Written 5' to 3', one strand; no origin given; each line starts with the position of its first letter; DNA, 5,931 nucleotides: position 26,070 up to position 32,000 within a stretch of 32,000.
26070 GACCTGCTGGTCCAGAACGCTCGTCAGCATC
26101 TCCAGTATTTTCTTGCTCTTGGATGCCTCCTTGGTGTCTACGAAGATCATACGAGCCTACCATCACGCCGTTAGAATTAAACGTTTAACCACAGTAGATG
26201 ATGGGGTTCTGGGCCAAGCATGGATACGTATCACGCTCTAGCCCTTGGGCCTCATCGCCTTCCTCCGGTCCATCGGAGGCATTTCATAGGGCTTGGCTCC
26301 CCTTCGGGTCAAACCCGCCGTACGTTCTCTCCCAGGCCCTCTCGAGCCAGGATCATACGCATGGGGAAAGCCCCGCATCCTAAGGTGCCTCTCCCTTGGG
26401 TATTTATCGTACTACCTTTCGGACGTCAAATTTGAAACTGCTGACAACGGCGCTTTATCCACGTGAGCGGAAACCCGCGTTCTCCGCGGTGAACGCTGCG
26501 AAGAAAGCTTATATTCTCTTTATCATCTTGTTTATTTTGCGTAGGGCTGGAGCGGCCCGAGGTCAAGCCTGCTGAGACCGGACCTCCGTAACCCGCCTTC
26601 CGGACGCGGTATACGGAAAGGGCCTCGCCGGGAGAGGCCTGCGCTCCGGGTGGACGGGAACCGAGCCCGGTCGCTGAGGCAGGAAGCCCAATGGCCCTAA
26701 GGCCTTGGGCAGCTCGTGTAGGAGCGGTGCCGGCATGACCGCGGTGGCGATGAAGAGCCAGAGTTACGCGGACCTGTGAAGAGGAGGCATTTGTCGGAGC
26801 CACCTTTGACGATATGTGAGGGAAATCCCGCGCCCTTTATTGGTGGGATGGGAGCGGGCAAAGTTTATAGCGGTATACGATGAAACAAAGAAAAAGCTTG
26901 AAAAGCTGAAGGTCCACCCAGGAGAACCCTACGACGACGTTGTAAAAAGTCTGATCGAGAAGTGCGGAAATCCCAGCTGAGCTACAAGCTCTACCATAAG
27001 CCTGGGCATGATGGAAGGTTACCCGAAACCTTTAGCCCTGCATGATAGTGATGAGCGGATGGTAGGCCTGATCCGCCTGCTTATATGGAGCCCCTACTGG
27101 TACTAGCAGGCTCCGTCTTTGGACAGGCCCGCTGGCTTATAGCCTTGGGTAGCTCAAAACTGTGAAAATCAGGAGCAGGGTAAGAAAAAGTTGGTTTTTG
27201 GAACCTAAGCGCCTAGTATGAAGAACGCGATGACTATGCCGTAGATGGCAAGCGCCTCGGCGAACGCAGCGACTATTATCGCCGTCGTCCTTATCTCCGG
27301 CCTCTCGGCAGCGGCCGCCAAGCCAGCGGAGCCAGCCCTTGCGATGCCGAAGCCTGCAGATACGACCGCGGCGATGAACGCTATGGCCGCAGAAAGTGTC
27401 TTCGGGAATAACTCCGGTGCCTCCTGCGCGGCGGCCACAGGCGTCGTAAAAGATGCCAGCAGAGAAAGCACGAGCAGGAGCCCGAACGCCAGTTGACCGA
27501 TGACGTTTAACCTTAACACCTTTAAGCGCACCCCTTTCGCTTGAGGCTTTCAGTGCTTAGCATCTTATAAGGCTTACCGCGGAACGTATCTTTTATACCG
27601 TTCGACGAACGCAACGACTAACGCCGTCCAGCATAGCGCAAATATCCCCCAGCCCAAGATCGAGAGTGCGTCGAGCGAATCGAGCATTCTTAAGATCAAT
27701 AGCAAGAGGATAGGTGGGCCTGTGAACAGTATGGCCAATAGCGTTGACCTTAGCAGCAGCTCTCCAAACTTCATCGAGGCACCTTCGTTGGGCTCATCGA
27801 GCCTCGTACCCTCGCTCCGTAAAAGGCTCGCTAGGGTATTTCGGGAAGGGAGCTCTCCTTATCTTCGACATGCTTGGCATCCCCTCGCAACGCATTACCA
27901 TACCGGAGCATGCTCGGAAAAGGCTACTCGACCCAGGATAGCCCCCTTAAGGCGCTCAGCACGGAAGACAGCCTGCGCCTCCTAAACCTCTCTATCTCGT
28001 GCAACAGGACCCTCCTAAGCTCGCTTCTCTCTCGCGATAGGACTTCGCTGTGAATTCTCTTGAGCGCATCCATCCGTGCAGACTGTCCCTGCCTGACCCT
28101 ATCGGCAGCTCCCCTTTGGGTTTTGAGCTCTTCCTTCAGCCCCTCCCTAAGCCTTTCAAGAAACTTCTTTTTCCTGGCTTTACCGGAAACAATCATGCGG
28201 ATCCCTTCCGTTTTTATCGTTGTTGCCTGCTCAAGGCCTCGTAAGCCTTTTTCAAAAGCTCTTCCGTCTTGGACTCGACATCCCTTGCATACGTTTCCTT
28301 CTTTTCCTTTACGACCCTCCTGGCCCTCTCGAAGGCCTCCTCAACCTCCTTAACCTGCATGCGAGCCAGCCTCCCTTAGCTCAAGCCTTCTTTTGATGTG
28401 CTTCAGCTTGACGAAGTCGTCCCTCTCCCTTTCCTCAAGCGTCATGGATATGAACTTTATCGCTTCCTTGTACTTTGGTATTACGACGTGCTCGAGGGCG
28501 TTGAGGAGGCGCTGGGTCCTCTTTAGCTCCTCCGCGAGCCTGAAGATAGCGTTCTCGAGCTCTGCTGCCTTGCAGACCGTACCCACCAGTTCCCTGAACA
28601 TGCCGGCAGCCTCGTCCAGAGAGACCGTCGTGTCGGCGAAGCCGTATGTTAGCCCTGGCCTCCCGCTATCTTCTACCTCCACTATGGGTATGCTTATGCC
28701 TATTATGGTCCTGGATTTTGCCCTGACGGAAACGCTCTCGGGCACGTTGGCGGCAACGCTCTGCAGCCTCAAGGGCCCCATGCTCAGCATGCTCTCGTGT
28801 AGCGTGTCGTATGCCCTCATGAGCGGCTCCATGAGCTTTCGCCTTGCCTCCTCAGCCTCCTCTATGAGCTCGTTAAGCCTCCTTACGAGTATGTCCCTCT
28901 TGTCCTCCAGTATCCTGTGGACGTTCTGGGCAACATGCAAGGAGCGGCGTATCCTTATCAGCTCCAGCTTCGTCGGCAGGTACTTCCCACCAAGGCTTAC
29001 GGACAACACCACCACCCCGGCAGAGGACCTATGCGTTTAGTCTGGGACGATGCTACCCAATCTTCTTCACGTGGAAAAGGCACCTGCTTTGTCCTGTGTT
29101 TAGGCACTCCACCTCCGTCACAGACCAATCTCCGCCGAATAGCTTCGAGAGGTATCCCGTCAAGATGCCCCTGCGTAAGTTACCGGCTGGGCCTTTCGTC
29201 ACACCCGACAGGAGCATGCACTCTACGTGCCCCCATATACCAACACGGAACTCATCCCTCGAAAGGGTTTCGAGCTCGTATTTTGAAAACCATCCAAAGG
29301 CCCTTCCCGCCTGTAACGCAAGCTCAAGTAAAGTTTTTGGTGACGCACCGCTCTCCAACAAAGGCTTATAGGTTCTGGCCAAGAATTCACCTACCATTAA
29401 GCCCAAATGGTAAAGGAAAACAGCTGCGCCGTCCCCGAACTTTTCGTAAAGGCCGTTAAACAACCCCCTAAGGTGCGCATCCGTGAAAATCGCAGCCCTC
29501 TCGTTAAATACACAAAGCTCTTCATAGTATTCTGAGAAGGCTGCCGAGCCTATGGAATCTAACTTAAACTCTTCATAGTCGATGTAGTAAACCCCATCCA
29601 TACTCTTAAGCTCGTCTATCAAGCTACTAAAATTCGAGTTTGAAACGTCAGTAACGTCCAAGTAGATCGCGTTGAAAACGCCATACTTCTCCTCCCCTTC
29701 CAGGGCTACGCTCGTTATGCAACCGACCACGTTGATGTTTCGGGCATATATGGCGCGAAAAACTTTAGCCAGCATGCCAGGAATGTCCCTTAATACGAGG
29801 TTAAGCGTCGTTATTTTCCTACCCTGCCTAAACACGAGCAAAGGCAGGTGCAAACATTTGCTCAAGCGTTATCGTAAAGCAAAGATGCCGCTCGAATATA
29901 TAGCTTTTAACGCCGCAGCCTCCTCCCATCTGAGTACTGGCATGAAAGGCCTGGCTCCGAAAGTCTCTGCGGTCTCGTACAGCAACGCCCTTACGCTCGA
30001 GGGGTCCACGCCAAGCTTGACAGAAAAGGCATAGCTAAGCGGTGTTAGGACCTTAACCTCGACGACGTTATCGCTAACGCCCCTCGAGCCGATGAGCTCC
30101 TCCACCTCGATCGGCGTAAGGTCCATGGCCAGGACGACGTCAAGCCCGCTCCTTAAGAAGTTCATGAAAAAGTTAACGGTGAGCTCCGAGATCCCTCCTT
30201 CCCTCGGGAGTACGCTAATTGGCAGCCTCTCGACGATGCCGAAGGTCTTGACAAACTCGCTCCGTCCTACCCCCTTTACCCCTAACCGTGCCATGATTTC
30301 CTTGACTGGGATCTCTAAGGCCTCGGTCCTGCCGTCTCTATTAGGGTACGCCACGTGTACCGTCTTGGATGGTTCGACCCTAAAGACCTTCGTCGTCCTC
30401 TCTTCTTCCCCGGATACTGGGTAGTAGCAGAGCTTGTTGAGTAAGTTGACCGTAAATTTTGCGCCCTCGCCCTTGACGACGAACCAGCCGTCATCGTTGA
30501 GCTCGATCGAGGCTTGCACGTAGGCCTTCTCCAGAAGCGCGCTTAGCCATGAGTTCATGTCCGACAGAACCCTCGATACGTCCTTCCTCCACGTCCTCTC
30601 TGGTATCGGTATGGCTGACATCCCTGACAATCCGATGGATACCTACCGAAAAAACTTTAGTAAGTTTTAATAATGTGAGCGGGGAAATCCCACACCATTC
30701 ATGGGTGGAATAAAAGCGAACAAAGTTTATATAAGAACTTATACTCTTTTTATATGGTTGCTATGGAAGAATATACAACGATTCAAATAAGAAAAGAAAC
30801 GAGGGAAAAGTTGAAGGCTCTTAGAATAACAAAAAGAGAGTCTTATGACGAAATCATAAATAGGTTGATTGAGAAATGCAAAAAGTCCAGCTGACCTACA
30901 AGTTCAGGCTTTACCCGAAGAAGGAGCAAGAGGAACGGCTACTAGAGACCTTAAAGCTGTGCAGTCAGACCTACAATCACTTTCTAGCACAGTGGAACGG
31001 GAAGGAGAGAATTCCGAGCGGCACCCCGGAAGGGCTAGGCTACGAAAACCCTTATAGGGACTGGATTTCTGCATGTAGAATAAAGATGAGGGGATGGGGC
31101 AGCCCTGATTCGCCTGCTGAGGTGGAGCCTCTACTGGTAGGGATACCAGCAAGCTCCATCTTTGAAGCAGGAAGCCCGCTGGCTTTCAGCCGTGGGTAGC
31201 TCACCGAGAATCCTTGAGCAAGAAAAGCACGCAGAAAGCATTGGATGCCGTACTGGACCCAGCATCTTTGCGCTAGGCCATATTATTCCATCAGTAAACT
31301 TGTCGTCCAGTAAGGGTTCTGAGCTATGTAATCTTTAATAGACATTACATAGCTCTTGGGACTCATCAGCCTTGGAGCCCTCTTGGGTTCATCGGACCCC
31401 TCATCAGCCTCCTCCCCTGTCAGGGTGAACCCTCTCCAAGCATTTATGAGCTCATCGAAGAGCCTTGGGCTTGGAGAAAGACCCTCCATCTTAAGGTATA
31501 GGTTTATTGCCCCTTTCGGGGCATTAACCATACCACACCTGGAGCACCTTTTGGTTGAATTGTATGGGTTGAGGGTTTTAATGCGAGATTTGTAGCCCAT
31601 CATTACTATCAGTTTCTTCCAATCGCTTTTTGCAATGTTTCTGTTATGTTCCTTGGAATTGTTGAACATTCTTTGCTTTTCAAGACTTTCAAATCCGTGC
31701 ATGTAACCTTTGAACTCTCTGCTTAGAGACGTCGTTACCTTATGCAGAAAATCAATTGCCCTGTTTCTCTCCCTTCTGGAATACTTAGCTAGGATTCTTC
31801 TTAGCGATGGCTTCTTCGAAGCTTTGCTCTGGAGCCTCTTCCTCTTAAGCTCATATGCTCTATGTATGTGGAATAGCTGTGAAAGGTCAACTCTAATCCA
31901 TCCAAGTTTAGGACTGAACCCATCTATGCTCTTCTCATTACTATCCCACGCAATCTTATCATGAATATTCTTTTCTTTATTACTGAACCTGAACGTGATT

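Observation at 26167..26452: R2: a strongly structured non-coding element between xpf and the SRP-like RNA, part of a three-member family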

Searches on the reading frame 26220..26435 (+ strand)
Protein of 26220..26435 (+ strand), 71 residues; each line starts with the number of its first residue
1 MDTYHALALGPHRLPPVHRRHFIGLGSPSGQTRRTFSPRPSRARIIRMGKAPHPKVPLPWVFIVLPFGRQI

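Call 83: search_protein_families(library=ncbifam, proteins=[window:26220-26435:+], max_evalue=0.01)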
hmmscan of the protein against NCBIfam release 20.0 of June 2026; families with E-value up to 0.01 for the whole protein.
window:26220-26435:+ (71 aa): 0 families

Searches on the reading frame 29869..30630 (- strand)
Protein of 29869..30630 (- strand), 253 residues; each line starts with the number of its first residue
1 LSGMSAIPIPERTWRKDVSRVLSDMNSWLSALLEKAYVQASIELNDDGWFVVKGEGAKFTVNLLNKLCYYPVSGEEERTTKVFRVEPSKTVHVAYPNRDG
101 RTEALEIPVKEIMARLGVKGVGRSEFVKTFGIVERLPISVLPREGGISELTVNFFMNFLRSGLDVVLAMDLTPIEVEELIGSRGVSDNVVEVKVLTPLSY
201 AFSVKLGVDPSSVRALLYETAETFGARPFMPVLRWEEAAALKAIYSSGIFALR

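Call 42: find_encoding_contigs(protein=window:29869-30630:-, flank=10000, max_places=4)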
Protein window:29869-30630:- (253 aa): 1 contig read that carries it; 1 place shown.
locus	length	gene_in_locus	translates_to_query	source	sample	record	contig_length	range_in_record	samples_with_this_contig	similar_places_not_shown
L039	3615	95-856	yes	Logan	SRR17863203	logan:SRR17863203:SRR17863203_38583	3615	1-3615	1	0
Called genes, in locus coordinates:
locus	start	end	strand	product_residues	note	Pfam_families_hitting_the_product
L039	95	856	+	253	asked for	-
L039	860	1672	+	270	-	PF01842:ACT (weak), PF02830:V4R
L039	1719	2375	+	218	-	PF01813:ATP-synt_D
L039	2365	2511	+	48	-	-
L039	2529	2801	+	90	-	-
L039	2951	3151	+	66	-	-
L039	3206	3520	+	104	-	PF00137:ATP-synt_C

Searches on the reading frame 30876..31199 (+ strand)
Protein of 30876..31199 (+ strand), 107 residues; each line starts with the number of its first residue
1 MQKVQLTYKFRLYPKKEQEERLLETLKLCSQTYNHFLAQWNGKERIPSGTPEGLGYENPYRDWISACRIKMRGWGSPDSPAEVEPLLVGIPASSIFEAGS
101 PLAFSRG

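Call 83: search_protein_families(library=ncbifam, proteins=[window:30876-31199:+], max_evalue=0.01)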
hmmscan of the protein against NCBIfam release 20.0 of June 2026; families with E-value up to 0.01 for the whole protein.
window:30876-31199:+ (107 aa): 2 families
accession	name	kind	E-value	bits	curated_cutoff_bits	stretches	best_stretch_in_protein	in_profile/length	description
NF038281.1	IS200_TnpB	exception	1.3e-06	27.8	425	1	7-44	3-40/360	IS200/IS605 family element RNA-guided endonuclease TnpB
NF040570.1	guided_TnpB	subfamily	0.00019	20.8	100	1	8-41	1-34/389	RNA-guided endonuclease TnpB family protein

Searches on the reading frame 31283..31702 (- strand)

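Call 83: search_protein_families(library=ncbifam, proteins=[window:31283-31702:-], max_evalue=0.01)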
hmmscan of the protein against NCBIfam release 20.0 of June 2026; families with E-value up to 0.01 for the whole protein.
window:31283-31702:- (139 aa): 2 families
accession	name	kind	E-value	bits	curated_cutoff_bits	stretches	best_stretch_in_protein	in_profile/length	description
NF040570.1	guided_TnpB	subfamily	0.00048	19.5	100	1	4-60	292-355/389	RNA-guided endonuclease TnpB family protein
NF038281.1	IS200_TnpB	exception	0.0041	16.3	425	1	4-61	264-326/360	IS200/IS605 family element RNA-guided endonuclease TnpB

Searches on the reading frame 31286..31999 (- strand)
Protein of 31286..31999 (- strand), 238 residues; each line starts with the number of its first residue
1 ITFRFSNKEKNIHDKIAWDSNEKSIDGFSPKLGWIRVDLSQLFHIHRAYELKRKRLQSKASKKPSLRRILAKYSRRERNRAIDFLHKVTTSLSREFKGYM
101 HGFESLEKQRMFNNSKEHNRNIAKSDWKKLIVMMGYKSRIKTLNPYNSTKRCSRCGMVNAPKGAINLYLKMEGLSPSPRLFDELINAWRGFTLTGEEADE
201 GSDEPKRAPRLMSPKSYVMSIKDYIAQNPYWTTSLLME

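Call 84: find_homologous_proteins(query=window:31286-31999:-, max_evalue=1e-10)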
Query window:31286-31999:- (238 aa): 262 proteins with E <= 1e-10 among 363 candidates; the best 120 are listed.
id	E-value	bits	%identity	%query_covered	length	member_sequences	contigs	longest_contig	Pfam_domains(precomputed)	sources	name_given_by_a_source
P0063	1.1e-101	357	69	92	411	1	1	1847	PF27234.1,PF07282.19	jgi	-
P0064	6.4e-101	355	68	92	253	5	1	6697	PF07282.19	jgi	jgi:putative transposase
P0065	7.0e-100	351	85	74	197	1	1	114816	PF07282.19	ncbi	ncbi:MAG: transposase, partial [Candidatus Terraquivivens tikiterensis]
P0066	1.4e-99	350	65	92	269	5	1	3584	PF07282.19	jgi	-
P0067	2.4e-99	350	66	92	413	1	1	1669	PF27234.1,PF07282.19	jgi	jgi:putative transposase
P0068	8.4e-99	348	66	92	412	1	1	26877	PF27234.1,PF07282.19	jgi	jgi:putative transposase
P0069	8.7e-99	348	66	92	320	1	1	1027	PF27234.1,PF07282.19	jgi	jgi:putative transposase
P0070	1.2e-98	347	66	92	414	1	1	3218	PF27234.1,PF07282.19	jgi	jgi:putative transposase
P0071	1.5e-98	347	66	92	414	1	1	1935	PF27234.1,PF07282.19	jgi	jgi:putative transposase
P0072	7.0e-98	345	68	92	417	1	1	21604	PF27234.1,PF07282.19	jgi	-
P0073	8.0e-98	345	65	92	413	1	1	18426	PF27234.1,PF07282.19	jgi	-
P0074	9.2e-98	344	64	92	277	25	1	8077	PF07282.19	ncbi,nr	ncbi:MAG: zinc ribbon domain-containing protein [Thermosphaera sp.]|nr:zinc ribbon domain-containing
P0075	1.1e-97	344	69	86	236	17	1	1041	PF07282.19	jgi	jgi:putative transposase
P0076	1.3e-97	344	65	92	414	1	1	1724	PF27234.1,PF07282.19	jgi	jgi:putative transposase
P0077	1.5e-97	344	65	92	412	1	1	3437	PF27234.1,PF07282.19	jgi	-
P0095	3.7e-96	339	64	92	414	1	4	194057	PF27234.1,PF07282.19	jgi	jgi:putative transposase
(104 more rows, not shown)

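Call 86: find_encoding_contigs(protein=P0072, flank=1500, max_places=3)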
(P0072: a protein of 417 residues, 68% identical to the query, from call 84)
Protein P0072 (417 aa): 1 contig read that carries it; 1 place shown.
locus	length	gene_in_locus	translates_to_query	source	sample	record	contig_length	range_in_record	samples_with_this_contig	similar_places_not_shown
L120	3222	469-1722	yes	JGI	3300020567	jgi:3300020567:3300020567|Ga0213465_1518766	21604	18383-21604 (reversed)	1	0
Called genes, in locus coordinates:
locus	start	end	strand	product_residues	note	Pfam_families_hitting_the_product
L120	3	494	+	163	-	?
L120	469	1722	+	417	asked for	PF27234:MJ0013, PF07282:Cas12f1-like_TNB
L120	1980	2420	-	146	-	PF02502:LacAB_rpiB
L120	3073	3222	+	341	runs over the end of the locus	-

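Call 87: find_encoding_contigs(protein=P0095, flank=1500, max_places=6)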
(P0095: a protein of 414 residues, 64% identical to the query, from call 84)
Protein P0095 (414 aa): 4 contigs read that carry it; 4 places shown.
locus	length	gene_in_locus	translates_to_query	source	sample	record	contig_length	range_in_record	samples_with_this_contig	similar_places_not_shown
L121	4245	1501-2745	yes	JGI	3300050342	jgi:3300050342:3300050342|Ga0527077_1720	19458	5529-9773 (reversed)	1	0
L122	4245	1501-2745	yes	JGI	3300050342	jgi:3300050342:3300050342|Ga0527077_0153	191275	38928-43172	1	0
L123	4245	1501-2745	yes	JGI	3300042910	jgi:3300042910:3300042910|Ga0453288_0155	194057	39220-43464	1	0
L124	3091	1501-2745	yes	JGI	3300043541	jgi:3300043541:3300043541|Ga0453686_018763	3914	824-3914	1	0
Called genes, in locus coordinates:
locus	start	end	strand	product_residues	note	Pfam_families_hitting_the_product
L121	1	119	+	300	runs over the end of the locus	-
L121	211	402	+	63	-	-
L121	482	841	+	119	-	PF13650:Asp_protease_2, PF13975:gag-asp_proteas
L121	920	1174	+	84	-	PF00376:MerR, PF12728:HTH_17, PF13411:MerR_1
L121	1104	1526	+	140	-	PF00239:Resolvase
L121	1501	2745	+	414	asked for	PF27234:MJ0013, PF07282:Cas12f1-like_TNB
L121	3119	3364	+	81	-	PF05942:PaREP1 (weak)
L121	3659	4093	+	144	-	-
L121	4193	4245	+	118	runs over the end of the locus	PF13650:Asp_protease_2 (faint)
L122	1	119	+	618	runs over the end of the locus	PF07760:DUF1616 (weak)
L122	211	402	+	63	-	-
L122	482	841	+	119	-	PF13650:Asp_protease_2, PF13975:gag-asp_proteas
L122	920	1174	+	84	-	PF00376:MerR, PF12728:HTH_17, PF13411:MerR_1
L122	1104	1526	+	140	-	PF00239:Resolvase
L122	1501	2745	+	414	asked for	PF27234:MJ0013, PF07282:Cas12f1-like_TNB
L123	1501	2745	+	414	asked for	PF27234:MJ0013, PF07282:Cas12f1-like_TNB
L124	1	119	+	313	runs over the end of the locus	?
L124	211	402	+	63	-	-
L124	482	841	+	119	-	PF13650:Asp_protease_2, PF13975:gag-asp_proteas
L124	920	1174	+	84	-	PF00376:MerR, PF12728:HTH_17, PF13411:MerR_1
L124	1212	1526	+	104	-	PF00239:Resolvase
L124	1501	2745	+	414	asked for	PF27234:MJ0013, PF07282:Cas12f1-like_TNB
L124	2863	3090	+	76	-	?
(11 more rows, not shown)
